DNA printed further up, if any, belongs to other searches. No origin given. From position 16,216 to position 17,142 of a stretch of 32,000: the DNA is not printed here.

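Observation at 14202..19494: Split, order-permuted, membrane-anchored DUF1214 + DUF1254 gene pairs in two tandem copies inside an ABC-2 exporter operon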

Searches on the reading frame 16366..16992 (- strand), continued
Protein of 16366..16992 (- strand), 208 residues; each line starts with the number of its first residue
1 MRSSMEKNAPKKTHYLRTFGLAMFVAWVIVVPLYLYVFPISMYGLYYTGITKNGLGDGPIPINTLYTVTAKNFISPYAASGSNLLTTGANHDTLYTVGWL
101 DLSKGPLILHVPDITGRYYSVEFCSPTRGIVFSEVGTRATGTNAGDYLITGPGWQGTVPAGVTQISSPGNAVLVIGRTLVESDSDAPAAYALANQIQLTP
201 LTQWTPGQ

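Call 29: predict_structure(alignment_id=A1)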
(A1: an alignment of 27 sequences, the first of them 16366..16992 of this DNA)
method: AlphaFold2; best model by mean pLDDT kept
length: 208 residues; sequences in the alignment: 27
mean_pLDDT: 78.4   pTM: 0.68
mean pLDDT of the five models: 78.4, 71.7, 71.2, 70.1, 64.1
residues with pLDDT >= 90: 42; 70-90: 125; 50-70: 31; < 50: 10
segments of 3 or more residues with pLDDT < 50: 1-3, 86-89
pLDDT, mean of each block of 10 residues (from residue 1): 49 75 85 78 72 75 83 66 49 82 93 79 81 76 84 92 92 86 79 88 82
secondary structure, 60 per line:
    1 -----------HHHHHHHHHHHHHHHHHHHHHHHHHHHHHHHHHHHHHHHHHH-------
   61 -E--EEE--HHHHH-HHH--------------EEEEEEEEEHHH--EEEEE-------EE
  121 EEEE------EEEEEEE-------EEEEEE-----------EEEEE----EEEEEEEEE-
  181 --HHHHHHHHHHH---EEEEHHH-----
elements in order: H12-53 E65-67 H70-74 E93-101 E107-111 E119-124 E131-137 E145-150 E162-166 E171-179 H183-193 E197-200

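Call 32: fold_search(model_id=the predicted structure, library=pdb)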
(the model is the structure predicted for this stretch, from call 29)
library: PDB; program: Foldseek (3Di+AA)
matches with E <= 10: 434; with E <= 0.001: 8
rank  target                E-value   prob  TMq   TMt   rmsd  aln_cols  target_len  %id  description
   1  3u07_C                1.6e-10  1.00  0.59  0.32   3.6       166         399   26  Crystal Structure of the VPA0106 protein from Vibrio parahaemolyticus. Northeast Structural Genomics Consortium Target (released 2011-10-12)
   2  3u07_A                1.9e-10  1.00  0.61  0.33   2.6       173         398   25  Crystal Structure of the VPA0106 protein from Vibrio parahaemolyticus. Northeast Structural Genomics Consortium Target (released 2011-10-12)
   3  3vb9_A                2.2e-06  1.00  0.47  0.24   5.7       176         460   18  Crystal structure of VPA0735 from Vibrio parahaemolyticus in monoclinic form, NorthEast Structural Genomics target VpR (released 2012-05-23)
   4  3vb9_B                4.1e-06  1.00  0.53  0.26   4.6       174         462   18  Crystal structure of VPA0735 from Vibrio parahaemolyticus in monoclinic form, NorthEast Structural Genomics target VpR (released 2012-05-23)
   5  2p3y_A                8.6e-06  1.00  0.52  0.26   3.9       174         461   21  Crystal structure of VPA0735 from Vibrio parahaemolyticus. NorthEast Structural Genomics target VpR109 (released 2007-03-27)
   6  6ans_C                9.6e-05  1.00  0.39  0.25   5.0       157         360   11  Crystal structure of a putative uncharacterized protein from Burkholderia cenocepacia (released 2017-08-30)
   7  6ans_A                2.6e-04  1.00  0.38  0.24   4.8       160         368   10  Crystal structure of a putative uncharacterized protein from Burkholderia cenocepacia (released 2017-08-30)
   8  6ans_B                2.6e-04  1.00  0.38  0.23   4.8       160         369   10  Crystal structure of a putative uncharacterized protein from Burkholderia cenocepacia (released 2017-08-30)
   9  2xbz_A                2.1e-02  0.69  0.26  0.38   9.6       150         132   10  Multiple oligomeric forms of the Pseudomonas aeruginosa RetS sensor domain modulate accessibility to the ligand-bindin (released 2010-06-30)
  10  3umn_A                5.1e-02  0.11  0.13  0.19  13.0       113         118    9  Crystal Structure of Lamin-B1 (released 2011-11-30)
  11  3jyb_A                8.8e-02  0.51  0.27  0.39   9.1       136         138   11  Crystal Structure of the RetS periplasmic domain (released 2010-02-16)
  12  8otz_XL               9.4e-02  0.12  0.18  0.20  11.1       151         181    5  48-nm repeat of the native axonemal doublet microtubule from bovine sperm (released 2023-11-22)
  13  5m4o_H                9.4e-02  0.10  0.17  0.12  16.7       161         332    8  Crystal structure of hydroquinone 1,2-dioxygenase from Sphingomonas sp. TTNP3 in complex with 4-nitrophenol (released 2017-09-27)
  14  5m22_D                1.1e-01  0.15  0.17  0.12  12.7       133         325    8  Crystal structure of hydroquinone 1,2-dioxygenase from Sphingomonas sp. TTNP3 (released 2017-09-27)
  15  9e78_X                1.1e-01  0.12  0.17  0.19  11.3       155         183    6  48-nm repeat of the Leishmania tarentolae doublet microtubule (released 2025-03-12)
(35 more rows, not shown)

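Call 51: search_protein_representatives(protein=window:16366-16992:-)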
Query: 208 residues. Proteins with E-value up to 0.001 (for the whole library): 3816; up to 1e-10: 1695; up to 1e-30: 34. The best 150 are listed.
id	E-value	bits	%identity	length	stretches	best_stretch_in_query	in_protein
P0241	7.4e-58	211.8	48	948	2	87-204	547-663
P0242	3.1e-55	203.2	54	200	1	6-201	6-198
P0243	7.7e-51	188.9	50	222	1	17-202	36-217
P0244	1.8e-50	187.6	51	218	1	20-202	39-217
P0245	2.0e-50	187.5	56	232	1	15-208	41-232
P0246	1.9e-48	181.1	50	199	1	16-199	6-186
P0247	1.2e-47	178.4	62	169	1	57-186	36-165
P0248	1.3e-46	175.1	48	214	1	5-192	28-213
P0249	1.4e-46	174.9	51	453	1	15-201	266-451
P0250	5.7e-45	169.7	68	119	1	85-203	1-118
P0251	1.6e-44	168.2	48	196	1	18-207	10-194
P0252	4.7e-44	166.7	60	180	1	78-208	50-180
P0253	1.6e-41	158.4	59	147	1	14-156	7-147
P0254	9.2e-41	155.9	41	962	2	83-200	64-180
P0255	1.2e-40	155.6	61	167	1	53-195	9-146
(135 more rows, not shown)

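Call 72: search_protein_families(library=pfam, proteins=[L036:6346-6960:-, L036:7738-8481:-, L036:8606-8899:+, L036:8912-9187:+, L036:11230-11859:+, L036:12116-12772:+, L036:12891-13400:+, L069:6586-8820:-, L069:11164-12282:+, L069:12517-13476:+], max_evalue=0.001)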
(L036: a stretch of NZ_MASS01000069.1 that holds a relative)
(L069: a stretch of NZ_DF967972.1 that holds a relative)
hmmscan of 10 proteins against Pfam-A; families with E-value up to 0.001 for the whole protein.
L036:6346-6960:- (204 aa): 2 families
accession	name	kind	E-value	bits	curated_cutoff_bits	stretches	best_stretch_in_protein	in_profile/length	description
PF04542.20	Sigma70_r2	-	2.1e-17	63.1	24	1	24-91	1-70/71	Sigma-70 region 2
PF08281.18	Sigma70_r4_2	-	1.3e-14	54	25.7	1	132-183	3-54/54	Sigma-70, region 4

L036:7738-8481:- (247 aa): 0 families

L036:8606-8899:+ (97 aa): 0 families

L036:8912-9187:+ (91 aa): 0 families

L036:11230-11859:+ (209 aa): 3 families
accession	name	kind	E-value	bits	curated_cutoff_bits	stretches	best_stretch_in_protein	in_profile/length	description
PF03358.20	FMN_red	-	1.9e-28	99.4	24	1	12-162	3-144/152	NADPH-dependent FMN reductase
PF02525.22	Flavodoxin_2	-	2e-06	28.1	27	1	14-112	5-103/198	Flavodoxin-like fold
PF12724.12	Flavodoxin_5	-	0.00048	20.9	27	0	84-128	41-86/145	Flavodoxin domain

L036:12116-12772:+ (218 aa): 1 family
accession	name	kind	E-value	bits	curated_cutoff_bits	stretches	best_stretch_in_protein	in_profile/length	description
PF12654.12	DUF3786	-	1.5e-45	155.4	27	1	26-201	2-174/176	Domain of unknown function (DUF3786)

L036:12891-13400:+ (169 aa): 3 families
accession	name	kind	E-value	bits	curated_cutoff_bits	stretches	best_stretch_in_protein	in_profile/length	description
PF01527.26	HTH_Tnp_1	-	2.4e-12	47.3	24.1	1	66-156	4-73/75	Transposase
PF13518.12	HTH_28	-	1.4e-06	28.7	25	0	74-122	2-49/52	Helix-turn-helix domain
PF13384.12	HTH_23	-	8e-06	26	24.6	0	71-113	4-45/50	Homeodomain-like domain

L069:6586-8820:- (744 aa): 0 families

L069:11164-12282:+ (372 aa): 1 family
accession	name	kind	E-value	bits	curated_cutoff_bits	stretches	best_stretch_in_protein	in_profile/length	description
PF03417.21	AAT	-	4.4e-23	82.6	23.2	1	137-359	5-223/225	Acyl-coenzyme A:6-aminopenicillanic acid acyl-transferase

L069:12517-13476:+ (319 aa): 1 family
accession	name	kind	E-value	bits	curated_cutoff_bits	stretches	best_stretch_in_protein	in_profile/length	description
PF01636.29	APH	-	9.1e-23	81.7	23.2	1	44-241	22-214/239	Phosphotransferase enzyme family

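Call 73: search_protein_families(library=padloc, proteins=[window:16366-16992:-], max_evalue=0.001)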
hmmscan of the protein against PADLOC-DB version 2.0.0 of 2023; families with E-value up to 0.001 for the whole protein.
window:16366-16992:- (208 aa): 0 families
